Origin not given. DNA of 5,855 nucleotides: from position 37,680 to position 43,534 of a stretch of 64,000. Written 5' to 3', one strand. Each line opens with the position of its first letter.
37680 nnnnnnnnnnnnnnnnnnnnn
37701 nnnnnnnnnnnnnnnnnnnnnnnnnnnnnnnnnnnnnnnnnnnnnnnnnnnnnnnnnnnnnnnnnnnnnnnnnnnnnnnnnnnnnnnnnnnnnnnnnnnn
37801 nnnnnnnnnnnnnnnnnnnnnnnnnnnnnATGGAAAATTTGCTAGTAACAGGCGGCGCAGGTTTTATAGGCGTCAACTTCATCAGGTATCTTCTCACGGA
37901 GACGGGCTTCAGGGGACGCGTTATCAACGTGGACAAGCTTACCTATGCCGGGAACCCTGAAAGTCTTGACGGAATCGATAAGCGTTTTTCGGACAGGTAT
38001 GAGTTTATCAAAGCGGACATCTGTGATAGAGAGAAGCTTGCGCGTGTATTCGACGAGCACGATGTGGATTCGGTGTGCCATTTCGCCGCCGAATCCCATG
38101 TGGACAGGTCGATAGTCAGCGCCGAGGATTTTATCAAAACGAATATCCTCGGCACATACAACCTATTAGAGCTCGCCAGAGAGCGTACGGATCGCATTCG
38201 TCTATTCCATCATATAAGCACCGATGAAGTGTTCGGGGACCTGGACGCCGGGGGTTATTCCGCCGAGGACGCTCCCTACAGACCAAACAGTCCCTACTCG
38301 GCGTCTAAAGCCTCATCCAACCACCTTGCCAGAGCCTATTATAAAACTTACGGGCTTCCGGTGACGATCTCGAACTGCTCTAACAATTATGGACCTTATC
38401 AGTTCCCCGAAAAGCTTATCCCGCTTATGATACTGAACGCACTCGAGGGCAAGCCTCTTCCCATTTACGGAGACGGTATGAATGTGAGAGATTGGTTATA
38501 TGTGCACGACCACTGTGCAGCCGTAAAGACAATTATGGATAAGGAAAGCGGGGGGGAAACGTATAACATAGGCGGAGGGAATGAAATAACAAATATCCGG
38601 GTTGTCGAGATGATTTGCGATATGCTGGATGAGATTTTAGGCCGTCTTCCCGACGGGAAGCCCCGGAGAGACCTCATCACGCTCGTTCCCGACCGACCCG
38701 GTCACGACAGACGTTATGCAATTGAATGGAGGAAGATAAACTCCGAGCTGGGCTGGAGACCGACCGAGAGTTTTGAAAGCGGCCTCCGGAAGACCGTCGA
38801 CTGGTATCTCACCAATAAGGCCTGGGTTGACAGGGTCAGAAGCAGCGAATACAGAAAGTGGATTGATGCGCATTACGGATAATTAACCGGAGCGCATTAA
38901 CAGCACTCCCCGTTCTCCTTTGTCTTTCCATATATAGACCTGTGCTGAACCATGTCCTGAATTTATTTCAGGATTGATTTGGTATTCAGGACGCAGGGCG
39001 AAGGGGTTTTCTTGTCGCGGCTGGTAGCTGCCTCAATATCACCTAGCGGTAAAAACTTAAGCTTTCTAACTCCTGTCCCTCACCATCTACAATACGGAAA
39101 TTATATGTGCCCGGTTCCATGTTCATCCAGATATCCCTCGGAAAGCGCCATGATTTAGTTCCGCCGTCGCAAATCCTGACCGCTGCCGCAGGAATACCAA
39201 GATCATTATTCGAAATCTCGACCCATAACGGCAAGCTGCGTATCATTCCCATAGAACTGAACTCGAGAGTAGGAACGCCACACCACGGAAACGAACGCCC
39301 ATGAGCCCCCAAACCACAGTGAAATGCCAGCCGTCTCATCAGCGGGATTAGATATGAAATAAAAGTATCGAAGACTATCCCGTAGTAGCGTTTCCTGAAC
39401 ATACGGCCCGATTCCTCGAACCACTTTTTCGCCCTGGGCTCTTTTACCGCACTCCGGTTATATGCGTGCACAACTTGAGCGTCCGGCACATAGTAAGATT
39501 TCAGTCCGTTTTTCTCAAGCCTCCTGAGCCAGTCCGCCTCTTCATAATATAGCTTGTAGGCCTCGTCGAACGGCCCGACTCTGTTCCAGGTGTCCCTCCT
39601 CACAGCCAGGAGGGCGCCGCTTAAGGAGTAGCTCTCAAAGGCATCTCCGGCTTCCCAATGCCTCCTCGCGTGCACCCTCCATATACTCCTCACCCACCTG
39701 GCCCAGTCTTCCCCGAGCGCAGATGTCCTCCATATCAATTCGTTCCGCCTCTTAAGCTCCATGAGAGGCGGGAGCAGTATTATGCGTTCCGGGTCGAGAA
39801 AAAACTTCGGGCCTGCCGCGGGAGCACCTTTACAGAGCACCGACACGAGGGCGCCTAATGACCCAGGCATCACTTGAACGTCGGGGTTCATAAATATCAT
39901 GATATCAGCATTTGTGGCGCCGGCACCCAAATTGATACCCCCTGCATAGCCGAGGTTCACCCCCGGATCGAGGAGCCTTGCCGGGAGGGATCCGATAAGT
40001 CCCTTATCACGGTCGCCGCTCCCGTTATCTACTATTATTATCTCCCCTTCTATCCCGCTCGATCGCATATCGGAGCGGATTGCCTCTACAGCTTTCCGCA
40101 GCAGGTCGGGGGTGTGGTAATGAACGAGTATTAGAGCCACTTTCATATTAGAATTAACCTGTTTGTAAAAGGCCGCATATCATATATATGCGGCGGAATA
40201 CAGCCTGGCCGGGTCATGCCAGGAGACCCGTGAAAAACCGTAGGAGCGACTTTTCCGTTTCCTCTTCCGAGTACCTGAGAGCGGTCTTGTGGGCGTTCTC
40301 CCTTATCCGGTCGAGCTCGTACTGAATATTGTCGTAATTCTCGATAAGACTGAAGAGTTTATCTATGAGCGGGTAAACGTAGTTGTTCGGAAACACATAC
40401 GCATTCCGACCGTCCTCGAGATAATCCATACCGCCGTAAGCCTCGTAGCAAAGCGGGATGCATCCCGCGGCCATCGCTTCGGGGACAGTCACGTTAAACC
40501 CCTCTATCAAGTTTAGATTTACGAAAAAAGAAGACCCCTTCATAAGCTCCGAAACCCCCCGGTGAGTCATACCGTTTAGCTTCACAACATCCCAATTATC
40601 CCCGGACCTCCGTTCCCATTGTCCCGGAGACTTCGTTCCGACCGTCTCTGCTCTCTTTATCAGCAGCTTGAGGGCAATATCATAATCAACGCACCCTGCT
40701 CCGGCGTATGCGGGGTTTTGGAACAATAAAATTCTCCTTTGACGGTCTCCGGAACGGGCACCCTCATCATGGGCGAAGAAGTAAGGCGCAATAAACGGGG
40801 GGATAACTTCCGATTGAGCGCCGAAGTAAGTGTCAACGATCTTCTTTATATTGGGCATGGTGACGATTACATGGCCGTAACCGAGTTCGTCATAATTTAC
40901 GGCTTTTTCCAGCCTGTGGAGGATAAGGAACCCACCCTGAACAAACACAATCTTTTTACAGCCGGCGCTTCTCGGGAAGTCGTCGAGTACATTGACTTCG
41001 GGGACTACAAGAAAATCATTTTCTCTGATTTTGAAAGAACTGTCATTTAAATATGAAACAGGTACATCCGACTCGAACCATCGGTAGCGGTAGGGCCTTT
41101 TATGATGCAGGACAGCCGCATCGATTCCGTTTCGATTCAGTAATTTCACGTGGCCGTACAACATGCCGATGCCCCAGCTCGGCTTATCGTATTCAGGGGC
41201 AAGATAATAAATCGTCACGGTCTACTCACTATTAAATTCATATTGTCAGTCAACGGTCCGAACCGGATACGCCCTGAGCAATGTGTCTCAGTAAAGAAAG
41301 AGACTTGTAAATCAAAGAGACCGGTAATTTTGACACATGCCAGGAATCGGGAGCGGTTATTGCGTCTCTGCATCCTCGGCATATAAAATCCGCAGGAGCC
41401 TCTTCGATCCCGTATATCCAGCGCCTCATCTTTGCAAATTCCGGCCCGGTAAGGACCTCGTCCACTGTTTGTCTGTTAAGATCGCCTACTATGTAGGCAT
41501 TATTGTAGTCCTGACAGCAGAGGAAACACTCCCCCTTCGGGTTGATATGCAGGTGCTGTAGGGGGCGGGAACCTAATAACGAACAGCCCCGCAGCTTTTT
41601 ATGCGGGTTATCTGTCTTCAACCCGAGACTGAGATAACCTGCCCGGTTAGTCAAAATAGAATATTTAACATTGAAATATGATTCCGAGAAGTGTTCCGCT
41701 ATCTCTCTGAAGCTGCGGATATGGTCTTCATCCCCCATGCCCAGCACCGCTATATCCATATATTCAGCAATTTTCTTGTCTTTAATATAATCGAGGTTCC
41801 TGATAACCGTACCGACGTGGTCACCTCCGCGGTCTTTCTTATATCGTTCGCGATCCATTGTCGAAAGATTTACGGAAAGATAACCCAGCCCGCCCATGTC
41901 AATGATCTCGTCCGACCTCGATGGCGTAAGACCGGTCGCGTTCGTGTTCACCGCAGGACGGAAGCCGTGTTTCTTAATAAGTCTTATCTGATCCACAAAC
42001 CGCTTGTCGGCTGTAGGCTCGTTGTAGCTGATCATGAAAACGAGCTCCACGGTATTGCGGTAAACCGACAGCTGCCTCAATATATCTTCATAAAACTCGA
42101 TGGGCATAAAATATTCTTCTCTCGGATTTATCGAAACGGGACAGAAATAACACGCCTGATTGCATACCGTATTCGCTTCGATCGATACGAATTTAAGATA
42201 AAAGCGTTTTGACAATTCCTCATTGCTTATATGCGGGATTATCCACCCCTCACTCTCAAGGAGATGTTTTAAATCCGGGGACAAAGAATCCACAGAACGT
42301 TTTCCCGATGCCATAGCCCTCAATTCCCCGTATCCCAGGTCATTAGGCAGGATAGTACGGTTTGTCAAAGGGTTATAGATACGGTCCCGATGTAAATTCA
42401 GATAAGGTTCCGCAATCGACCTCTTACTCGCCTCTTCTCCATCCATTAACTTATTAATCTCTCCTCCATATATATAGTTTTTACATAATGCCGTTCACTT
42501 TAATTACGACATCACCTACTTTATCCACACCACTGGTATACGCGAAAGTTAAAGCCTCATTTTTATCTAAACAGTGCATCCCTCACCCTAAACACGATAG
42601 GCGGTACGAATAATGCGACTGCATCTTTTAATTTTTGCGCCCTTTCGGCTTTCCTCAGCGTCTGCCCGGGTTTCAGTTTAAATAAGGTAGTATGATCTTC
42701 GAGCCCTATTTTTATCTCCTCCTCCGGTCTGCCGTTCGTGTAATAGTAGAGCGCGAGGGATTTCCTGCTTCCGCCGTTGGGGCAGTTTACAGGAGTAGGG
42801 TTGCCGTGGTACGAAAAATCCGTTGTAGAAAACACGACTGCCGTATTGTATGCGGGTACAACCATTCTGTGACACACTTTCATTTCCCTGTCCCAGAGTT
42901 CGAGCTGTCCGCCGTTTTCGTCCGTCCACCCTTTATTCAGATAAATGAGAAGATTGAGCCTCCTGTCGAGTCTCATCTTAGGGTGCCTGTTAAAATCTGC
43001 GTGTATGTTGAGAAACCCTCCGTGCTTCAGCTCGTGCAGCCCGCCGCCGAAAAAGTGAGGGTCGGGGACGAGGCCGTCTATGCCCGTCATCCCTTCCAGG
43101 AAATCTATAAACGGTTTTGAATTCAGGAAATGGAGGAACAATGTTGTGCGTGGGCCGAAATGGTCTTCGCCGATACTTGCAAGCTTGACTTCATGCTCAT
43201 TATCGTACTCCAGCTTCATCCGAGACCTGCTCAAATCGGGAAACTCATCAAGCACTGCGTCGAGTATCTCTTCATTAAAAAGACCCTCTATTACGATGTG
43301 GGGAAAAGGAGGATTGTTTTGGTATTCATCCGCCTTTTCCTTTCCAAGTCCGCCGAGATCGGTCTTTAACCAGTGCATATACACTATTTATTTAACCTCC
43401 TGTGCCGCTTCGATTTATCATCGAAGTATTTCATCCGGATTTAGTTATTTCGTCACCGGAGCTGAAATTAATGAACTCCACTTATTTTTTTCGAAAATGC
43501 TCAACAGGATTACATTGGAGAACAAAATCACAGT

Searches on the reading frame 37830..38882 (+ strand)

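Call 12: search_protein_families(library=pfam, proteins=[window:37830-38882:+])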
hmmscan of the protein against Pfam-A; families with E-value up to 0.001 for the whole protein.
window:37830-38882:+ (350 aa): 6 families
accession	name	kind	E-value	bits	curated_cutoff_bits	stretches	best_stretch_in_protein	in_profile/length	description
PF16363.11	GDP_Man_Dehyd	-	9.9e-88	295.2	27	1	5-322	1-332/332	GDP-mannose 4,6 dehydratase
PF01370.27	Epimerase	-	7.8e-68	228.9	20.9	1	5-248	2-240/240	NAD dependent epimerase/dehydratase family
PF02719.21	Polysacc_synt_2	-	6.3e-15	55.6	20.2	1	4-136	1-133/293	Polysaccharide biosynthesis protein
PF01073.25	3Beta_HSD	-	1e-13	51.4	22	1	5-237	1-234/280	3-beta hydroxysteroid dehydrogenase/isomerase family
PF07993.18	NAD_binding_4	-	3.8e-13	49.6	20.1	1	6-184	1-205/258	Male sterility protein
PF04321.23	RmlD_sub_bind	-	2.2e-12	47.1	27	1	3-173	2-142/287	RmlD substrate binding domain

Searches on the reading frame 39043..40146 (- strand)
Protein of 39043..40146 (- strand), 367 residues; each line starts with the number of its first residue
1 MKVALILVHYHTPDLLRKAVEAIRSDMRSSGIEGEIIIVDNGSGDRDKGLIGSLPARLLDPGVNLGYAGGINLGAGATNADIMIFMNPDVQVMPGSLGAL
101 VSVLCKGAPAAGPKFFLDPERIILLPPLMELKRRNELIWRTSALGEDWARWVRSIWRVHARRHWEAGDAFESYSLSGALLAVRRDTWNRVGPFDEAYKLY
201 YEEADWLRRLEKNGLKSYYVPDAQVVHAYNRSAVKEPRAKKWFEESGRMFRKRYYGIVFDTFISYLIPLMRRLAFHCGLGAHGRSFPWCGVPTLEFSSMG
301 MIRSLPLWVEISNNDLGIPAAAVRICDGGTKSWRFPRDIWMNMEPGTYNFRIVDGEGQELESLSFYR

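Call 12: search_protein_families(library=pfam, proteins=[window:39043-40146:-])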
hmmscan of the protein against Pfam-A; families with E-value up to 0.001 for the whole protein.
window:39043-40146:- (367 aa): 2 families
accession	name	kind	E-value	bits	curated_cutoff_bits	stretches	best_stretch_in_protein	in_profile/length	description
PF00535.33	Glycos_transf_2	-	6.1e-13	49.5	23.3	1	6-108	3-108/168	Glycosyl transferase family 2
PF13641.12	Glyco_tranf_2_3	-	0.00063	20.3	27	1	80-231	87-215/230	Glycosyltransferase like family 2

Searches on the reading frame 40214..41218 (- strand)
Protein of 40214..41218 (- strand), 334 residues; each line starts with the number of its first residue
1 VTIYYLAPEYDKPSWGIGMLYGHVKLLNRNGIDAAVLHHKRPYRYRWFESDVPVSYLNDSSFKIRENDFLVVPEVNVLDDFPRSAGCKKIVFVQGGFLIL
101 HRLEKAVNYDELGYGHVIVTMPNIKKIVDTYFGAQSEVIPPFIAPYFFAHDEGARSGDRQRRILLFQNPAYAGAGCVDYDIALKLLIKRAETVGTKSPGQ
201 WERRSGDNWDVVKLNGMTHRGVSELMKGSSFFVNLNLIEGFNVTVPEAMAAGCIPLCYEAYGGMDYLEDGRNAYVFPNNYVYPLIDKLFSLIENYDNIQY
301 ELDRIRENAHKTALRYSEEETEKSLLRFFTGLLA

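Call 13: search_protein_families(library=pfam, proteins=[window:40214-41218:-])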
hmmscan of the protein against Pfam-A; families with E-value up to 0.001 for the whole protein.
window:40214-41218:- (334 aa): 2 families
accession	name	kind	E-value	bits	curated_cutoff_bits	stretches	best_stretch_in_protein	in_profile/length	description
PF00534.26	Glycos_transf_1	-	8.4e-09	35.6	26.4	1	219-311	83-171/172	Glycosyl transferases group 1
PF13692.12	Glyco_trans_1_4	-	5e-08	33.8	27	1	193-294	39-142/142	Glycosyl transferases group 1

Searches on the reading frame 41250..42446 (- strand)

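Call 13: search_protein_families(library=pfam, proteins=[window:41250-42446:-])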
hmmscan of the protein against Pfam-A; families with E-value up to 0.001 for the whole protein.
window:41250-42446:- (398 aa): 2 families
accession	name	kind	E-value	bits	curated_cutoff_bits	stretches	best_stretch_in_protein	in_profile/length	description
PF04055.27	Radical_SAM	-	5.4e-18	66.1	29.5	1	93-241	5-156/166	Radical SAM superfamily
PF13186.11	SPASM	-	4.7e-10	40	21.5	1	294-359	3-66/67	Iron-sulfur cluster-binding domain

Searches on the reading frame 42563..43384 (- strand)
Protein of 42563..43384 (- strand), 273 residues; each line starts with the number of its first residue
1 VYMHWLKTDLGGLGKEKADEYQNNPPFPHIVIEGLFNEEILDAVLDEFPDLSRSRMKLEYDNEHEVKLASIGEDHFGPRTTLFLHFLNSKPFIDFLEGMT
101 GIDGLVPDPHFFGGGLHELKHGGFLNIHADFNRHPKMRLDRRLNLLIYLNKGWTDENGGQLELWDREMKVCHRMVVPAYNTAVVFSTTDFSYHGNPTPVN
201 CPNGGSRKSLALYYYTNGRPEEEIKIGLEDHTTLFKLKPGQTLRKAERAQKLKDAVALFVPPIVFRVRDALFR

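Call 13: search_protein_families(library=pfam, proteins=[window:42563-43384:-])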
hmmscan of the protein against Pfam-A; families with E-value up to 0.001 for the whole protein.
window:42563-43384:- (273 aa): 2 families
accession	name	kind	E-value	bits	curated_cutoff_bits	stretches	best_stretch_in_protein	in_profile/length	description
PF13640.12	2OG-FeII_Oxy_3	-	2e-17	64.4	27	1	116-215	3-98/98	2OG-Fe(II) oxygenase superfamily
PF13661.12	2OG-FeII_Oxy_4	-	3.1e-09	37.7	27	1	120-193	7-79/98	2OG-Fe(II) oxygenase superfamily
